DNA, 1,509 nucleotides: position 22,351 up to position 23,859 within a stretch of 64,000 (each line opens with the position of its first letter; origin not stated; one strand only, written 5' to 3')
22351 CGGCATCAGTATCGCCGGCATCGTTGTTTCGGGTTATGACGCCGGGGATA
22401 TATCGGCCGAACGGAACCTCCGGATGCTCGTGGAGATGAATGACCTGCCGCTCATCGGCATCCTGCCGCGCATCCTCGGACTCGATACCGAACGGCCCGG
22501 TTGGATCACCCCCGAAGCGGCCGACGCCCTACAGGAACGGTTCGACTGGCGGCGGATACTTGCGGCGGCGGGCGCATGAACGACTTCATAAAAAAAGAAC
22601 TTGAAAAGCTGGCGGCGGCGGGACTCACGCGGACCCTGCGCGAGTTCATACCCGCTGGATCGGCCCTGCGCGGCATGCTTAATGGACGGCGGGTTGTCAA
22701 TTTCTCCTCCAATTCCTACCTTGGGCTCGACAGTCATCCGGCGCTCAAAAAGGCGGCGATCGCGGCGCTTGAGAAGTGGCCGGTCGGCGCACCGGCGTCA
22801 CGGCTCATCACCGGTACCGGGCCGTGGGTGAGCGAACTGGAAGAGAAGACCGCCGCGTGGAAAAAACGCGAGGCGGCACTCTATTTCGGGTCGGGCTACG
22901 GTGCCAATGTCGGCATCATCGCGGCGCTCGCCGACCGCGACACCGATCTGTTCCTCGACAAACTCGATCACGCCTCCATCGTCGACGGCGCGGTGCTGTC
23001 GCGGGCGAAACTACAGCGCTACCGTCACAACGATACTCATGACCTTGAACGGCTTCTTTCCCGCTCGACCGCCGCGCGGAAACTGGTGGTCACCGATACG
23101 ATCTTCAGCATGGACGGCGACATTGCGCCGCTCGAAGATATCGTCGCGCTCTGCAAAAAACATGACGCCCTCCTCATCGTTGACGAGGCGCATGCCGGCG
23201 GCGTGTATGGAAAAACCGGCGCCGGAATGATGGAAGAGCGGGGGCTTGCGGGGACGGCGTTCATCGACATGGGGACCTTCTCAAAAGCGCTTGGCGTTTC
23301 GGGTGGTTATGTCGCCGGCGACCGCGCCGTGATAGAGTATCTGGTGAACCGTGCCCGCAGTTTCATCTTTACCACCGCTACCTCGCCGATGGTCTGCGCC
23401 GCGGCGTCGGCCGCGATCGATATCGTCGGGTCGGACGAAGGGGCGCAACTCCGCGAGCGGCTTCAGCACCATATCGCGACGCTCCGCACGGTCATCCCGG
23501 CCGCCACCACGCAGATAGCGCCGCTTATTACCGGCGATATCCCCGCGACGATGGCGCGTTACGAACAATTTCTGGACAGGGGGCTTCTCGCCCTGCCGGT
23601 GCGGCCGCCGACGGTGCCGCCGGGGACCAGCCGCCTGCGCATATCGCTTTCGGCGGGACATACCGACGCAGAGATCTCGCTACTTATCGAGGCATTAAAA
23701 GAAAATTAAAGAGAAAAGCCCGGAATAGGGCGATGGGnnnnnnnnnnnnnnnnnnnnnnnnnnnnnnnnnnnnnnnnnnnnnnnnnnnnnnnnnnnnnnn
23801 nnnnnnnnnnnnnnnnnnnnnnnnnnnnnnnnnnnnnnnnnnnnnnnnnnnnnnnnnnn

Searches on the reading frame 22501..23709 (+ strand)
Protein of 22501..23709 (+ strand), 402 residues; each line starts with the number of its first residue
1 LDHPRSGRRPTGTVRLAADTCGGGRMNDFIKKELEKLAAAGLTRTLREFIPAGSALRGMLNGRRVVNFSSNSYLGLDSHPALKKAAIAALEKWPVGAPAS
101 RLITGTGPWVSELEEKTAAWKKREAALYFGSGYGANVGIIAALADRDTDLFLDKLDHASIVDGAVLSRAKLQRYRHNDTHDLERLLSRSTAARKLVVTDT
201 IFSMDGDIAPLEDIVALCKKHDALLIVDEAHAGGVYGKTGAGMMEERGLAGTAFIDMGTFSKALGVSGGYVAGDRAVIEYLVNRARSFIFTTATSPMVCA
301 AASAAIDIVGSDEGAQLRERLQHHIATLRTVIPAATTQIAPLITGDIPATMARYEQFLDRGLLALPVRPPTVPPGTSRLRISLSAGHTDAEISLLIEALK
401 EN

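Call 63: search_protein_families(library=pfam, max_evalue=0.00001, proteins=[window:22501-23709:+])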
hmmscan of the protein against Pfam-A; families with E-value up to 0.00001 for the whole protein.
window:22501-23709:+ (402 aa): 2 families
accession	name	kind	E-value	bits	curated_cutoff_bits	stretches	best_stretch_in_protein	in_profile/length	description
PF00155.27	Aminotran_1_2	-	3.1e-58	198.1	19.7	1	64-399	2-361/361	Aminotransferase class I and II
PF00202.27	Aminotran_3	-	4.5e-08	32.6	30.5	1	180-324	181-318/403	Aminotransferase class-III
